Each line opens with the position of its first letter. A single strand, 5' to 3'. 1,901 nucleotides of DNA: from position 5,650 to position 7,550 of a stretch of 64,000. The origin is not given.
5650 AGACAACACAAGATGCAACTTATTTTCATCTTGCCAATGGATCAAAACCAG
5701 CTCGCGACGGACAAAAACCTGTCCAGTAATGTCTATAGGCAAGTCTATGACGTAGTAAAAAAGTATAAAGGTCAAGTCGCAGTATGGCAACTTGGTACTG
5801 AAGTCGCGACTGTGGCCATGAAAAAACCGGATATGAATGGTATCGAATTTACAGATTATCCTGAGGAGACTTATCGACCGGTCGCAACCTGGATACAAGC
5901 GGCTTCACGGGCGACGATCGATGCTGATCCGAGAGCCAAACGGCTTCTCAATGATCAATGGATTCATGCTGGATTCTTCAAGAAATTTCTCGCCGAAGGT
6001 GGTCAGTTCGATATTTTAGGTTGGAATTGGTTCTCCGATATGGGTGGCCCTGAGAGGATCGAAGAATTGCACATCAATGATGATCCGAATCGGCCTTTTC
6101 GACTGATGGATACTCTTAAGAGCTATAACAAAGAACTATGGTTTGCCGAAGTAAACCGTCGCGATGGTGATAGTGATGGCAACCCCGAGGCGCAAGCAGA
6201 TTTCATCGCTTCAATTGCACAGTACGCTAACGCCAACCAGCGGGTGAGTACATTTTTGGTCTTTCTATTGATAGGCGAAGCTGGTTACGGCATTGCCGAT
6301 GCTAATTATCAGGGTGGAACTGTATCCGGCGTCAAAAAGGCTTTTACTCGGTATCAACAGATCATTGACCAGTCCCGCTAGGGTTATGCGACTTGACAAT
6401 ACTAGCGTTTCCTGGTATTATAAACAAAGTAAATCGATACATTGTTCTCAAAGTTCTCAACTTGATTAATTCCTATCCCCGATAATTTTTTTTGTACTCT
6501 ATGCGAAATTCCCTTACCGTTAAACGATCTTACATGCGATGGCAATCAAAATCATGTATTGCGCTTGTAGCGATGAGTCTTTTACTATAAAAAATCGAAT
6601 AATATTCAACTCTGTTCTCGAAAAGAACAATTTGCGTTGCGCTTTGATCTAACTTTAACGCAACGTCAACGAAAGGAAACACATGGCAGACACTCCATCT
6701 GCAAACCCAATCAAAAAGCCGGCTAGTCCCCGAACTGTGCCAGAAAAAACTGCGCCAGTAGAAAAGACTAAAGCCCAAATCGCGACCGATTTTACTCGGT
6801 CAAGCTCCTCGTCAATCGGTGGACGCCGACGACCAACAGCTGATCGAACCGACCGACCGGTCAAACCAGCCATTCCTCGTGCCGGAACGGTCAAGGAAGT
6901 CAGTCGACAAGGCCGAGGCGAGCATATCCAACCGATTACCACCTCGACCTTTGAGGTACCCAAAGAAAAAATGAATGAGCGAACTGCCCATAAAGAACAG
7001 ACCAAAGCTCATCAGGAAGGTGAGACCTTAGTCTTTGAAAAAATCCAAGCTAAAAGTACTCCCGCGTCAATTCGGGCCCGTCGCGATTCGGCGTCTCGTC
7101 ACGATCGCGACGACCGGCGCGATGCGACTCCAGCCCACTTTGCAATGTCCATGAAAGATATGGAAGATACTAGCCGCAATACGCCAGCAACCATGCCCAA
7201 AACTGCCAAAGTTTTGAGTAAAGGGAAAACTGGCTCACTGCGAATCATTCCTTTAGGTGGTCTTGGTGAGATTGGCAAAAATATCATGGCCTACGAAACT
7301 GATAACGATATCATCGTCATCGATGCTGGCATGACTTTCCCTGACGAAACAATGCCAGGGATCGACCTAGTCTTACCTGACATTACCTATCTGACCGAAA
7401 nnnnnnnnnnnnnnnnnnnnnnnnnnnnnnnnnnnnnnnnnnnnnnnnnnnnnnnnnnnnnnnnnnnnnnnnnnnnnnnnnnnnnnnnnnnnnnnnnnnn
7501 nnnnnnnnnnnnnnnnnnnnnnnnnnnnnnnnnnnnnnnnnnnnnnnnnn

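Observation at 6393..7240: RNase J with a ~185-residue disordered Arg/Asp/Thr/Pro-rich N-terminal extension and a ~255-nt structured leader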

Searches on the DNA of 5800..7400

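Call 9: search_rna_families(source=window, start=5800, end=7400, threshold=evalue, max_evalue=1)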
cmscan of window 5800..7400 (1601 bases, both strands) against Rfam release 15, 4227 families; matches with E-value up to 1: 0.
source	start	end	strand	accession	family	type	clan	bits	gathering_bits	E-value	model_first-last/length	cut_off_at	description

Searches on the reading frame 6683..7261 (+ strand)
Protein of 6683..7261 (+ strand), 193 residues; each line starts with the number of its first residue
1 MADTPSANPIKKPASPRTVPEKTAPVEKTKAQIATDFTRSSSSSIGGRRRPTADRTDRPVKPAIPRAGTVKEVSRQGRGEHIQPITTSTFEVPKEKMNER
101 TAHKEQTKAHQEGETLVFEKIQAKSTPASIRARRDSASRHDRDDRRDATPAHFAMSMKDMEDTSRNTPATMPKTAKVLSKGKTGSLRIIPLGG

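Call 14: find_related_loci(query=A2, collection=genome_contigs, flank=6000)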
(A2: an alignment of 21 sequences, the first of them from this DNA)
Query A2 (193 aa) in genome_contigs; peptide patterns used: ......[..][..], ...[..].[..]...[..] (x = any residue, [..] = any of these).
21 stretches matched a pattern; 2 encode a relative of the query (tblastn E <= 1e-3); 2 distinct loci.
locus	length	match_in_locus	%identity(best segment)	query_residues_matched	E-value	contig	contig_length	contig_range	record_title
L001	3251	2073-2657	58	1-193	7e-59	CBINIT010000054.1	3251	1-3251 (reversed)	MAG TPA_asm: uncultured Candidatus Berkelbacteria bacterium isolate SRR16817054_binner13_Refined_30 genome assembly, con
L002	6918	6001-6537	48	27-193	3e-37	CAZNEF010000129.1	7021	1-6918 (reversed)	MAG TPA_asm: uncultured Candidatus Saccharibacteria bacterium isolate binchicken_co203_88 genome assembly, contig: k141_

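Call 34: find_related_loci(query=A2, collection=metagenome_contigs, flank=3000)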
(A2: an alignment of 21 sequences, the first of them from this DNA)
Query A2 (193 aa) in metagenome_contigs; peptide patterns used: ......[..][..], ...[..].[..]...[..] (x = any residue, [..] = any of these).
35 stretches matched a pattern; 1 encode a relative of the query (tblastn E <= 1e-3); 1 distinct loci.
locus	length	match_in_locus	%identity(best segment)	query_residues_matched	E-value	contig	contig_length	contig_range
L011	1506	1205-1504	50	23-120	3e-19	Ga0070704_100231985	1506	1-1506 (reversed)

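Call 46: search_protein_representatives(alignment_id=A2)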
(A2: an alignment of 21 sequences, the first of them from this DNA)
Query: 21 sequences, 201 profile positions. Proteins with E-value up to 0.001 (for the whole library): 0; up to 1e-10: 0; up to 1e-30: 0. The best 0 are listed.

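Call 47: find_homologous_proteins(query=A2, max_evalue=0.001)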
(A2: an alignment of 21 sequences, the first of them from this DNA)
Query A2 (21 sequences): 8000 candidates shared short words with the query, none scored E <= 0.001.

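Call 61: search_solved_structures(query=A2, max_evalue=10)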
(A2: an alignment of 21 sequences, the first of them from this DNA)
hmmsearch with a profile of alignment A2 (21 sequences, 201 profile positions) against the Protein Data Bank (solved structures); distinct sequences matched with E-value up to 10: 0.

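Call 62: predict_structure(alignment_id=A2)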
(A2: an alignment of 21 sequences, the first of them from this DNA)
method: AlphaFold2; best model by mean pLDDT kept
length: 193 residues; sequences in the alignment: 21
mean_pLDDT: 61.2   pTM: 0.16
mean pLDDT of the five models: 61.2, 59.3, 57.8, 57.0, 55.0
residues with pLDDT >= 90: 2; 70-90: 31; 50-70: 140; < 50: 20
segments of 3 or more residues with pLDDT < 50: 47-49
pLDDT, mean of each block of 10 residues (from residue 1): 52 57 58 59 50 55 67 62 74 63 69 84 58 50 54 63 61 62 64 58
secondary structure, 60 per line:
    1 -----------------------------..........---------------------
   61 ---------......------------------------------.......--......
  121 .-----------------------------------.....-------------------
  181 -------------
elements in order: H30-39 H70-75 E106-112 E115-121 H157-161
